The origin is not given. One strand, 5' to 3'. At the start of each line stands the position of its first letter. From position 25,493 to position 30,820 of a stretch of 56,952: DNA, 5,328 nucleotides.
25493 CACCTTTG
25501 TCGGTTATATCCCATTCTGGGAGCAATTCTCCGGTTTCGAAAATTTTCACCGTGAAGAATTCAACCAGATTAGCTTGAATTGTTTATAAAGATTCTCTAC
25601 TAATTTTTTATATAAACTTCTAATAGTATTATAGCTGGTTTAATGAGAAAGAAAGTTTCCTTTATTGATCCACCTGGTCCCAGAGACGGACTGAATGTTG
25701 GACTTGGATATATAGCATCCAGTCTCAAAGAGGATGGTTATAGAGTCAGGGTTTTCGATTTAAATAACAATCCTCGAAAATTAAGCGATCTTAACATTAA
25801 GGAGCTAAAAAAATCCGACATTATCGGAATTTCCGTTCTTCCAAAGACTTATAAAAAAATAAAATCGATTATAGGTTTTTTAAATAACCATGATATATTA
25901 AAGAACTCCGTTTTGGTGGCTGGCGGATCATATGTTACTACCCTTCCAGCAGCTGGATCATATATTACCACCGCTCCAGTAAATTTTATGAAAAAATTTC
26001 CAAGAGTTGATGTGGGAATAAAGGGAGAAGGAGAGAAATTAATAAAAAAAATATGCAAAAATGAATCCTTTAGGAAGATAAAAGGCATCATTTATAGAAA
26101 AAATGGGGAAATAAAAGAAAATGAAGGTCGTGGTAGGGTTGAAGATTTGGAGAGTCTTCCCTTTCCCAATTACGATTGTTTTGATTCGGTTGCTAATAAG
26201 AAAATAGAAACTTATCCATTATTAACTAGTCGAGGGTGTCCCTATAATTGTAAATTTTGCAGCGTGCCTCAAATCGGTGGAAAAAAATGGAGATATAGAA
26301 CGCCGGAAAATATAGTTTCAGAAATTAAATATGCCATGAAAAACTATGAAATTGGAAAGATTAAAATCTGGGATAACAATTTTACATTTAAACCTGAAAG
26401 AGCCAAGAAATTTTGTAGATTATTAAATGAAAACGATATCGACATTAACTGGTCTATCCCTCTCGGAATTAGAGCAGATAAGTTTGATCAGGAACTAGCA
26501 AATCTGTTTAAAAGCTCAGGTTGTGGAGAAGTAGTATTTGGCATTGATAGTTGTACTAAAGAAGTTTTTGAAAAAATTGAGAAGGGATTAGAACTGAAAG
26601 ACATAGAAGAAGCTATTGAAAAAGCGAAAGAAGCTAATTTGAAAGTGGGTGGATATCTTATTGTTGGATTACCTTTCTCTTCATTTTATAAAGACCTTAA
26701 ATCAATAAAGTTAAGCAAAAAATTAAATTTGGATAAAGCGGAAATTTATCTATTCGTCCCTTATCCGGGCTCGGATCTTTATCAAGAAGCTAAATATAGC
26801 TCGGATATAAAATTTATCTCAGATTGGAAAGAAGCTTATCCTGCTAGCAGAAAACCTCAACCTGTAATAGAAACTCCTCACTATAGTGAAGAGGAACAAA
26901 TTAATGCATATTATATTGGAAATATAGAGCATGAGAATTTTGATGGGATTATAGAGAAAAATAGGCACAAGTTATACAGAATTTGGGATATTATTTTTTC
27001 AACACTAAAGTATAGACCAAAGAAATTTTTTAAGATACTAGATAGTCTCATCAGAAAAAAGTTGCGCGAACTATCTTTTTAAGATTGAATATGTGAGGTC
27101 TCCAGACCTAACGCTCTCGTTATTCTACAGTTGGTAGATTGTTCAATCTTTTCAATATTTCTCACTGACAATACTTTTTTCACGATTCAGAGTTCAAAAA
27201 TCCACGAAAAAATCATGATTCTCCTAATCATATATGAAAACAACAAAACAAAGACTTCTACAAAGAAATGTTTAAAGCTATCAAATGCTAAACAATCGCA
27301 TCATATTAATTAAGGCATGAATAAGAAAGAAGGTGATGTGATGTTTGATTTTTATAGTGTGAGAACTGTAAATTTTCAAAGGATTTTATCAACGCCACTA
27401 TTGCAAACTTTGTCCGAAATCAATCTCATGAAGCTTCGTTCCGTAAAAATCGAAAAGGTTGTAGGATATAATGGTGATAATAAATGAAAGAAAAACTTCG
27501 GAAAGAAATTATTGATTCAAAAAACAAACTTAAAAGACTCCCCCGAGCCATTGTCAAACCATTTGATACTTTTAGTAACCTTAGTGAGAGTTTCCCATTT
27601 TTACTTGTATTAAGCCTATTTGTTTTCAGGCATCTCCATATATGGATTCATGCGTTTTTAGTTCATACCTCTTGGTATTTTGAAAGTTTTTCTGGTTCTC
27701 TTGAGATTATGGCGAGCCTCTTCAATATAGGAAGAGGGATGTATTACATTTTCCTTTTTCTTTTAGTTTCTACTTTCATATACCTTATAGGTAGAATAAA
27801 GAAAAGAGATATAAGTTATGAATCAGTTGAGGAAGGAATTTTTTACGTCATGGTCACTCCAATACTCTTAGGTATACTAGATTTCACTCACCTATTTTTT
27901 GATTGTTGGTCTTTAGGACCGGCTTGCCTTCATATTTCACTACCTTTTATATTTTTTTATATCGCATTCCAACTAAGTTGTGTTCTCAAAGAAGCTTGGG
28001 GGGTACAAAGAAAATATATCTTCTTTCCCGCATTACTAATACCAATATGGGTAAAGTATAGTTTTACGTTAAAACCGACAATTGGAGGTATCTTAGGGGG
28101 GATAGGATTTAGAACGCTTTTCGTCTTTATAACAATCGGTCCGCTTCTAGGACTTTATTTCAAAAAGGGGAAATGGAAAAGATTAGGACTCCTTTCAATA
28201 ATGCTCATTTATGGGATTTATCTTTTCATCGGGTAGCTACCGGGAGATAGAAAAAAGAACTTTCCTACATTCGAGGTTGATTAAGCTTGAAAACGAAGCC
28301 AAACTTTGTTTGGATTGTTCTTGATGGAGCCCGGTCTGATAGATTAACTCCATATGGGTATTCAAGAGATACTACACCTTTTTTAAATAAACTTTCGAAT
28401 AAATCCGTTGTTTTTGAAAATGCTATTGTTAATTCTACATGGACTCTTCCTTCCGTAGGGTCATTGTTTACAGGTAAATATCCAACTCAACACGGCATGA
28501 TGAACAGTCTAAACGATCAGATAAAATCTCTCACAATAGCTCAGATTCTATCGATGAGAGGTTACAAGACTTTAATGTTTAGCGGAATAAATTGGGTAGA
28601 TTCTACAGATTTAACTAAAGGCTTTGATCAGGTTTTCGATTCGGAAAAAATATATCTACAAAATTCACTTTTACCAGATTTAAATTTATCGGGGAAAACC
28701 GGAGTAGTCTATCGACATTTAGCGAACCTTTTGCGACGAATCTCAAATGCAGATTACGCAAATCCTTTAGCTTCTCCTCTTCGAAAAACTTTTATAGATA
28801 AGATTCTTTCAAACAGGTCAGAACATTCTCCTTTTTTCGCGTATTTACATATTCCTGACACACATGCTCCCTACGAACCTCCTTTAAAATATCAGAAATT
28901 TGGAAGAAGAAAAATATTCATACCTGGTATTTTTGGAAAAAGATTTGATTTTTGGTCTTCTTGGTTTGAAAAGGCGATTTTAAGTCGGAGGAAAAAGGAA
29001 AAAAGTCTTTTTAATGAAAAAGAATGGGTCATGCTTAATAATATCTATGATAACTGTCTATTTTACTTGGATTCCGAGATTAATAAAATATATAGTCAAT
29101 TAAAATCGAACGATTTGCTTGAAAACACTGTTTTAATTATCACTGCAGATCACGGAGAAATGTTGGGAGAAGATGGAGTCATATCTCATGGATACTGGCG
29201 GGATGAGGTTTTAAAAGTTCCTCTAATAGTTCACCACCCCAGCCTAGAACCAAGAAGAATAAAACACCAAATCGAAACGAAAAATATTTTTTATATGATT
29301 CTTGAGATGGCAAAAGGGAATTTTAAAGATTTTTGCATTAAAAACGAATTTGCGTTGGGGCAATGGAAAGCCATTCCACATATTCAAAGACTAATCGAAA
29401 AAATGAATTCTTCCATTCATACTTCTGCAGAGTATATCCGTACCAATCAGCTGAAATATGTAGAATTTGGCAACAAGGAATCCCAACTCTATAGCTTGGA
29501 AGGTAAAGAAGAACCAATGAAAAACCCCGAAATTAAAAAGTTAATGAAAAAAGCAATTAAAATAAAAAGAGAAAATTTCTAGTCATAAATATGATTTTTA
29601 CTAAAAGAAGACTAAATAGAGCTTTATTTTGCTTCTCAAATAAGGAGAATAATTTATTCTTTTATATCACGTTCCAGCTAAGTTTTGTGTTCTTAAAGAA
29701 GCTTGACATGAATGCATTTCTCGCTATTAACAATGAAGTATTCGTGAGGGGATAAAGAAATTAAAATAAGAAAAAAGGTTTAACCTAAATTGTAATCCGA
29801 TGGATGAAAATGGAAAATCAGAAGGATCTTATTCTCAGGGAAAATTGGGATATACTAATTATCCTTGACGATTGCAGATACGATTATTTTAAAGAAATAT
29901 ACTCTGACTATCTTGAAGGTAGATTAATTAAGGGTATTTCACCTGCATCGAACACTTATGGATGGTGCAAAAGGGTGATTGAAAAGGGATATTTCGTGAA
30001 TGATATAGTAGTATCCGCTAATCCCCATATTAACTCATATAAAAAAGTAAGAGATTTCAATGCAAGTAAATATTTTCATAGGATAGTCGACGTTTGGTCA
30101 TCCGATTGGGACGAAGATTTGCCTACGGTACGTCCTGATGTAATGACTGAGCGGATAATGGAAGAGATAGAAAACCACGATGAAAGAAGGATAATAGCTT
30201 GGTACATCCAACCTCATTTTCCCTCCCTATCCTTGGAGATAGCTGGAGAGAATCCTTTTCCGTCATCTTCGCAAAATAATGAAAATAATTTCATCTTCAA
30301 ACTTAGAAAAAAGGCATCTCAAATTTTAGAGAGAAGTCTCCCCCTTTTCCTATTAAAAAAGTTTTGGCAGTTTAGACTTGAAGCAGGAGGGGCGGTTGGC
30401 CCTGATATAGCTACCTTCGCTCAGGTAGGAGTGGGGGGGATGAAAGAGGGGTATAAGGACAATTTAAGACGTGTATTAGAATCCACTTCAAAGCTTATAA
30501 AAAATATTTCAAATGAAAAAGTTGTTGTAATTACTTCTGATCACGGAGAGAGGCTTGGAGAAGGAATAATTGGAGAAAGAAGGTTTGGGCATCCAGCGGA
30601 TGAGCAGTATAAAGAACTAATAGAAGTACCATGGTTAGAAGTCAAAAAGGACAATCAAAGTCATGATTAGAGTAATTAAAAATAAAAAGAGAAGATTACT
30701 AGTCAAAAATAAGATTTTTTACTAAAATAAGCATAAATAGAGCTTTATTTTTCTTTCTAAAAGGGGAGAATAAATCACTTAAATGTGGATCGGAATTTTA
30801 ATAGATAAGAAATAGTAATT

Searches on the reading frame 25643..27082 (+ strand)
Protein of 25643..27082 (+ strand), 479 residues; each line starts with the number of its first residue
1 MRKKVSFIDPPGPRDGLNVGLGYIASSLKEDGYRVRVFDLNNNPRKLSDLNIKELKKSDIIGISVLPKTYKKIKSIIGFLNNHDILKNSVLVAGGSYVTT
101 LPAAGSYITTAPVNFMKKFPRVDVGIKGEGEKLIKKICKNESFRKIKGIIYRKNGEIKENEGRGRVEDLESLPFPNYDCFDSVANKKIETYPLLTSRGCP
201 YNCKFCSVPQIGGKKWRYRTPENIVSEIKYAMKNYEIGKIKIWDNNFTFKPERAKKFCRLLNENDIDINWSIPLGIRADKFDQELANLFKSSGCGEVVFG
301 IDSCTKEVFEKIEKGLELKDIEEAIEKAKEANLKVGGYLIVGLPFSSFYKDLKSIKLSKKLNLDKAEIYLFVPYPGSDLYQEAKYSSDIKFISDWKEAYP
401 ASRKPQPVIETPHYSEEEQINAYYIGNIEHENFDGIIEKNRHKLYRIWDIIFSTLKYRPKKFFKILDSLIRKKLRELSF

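Call 10: search_protein_families(library=pfam, proteins=[window:25643-27082:+], max_evalue=0.01)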
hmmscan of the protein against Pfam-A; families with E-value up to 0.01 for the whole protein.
window:25643-27082:+ (479 aa): 2 families
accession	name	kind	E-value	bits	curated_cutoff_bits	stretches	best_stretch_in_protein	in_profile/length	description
PF04055.27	Radical_SAM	-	2.2e-21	77.2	29.5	1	195-344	3-152/166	Radical SAM superfamily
PF02310.24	B12-binding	-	4e-09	36.8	32.1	1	15-104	11-97/121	B12 binding domain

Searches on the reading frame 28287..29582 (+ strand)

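Call 10: search_protein_families(library=pfam, proteins=[window:28287-29582:+], max_evalue=0.01)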
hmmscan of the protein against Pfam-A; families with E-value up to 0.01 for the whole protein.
window:28287-29582:+ (431 aa): 3 families
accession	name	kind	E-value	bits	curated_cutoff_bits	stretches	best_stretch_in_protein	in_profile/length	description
PF00884.28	Sulfatase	-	2e-44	152.6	25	1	5-342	1-299/301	Sulfatase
PF01663.27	Phosphodiest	-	1.6e-13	51.4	23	1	8-73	2-64/342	Type I phosphodiesterase / nucleotide pyrophosphatase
PF02995.22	DUF229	-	0.00038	19.7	25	1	240-295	292-347/496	Protein of unknown function (DUF229)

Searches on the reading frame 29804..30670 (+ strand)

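Call 25: search_protein_families(library=pfam, proteins=[window:29804-30670:+], max_evalue=0.001)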
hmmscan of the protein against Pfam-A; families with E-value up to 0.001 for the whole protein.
window:29804-30670:+ (288 aa): 1 family
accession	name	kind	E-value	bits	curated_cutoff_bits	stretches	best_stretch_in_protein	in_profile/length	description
PF00884.28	Sulfatase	-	2.9e-05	24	25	1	83-278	114-270/301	Sulfatase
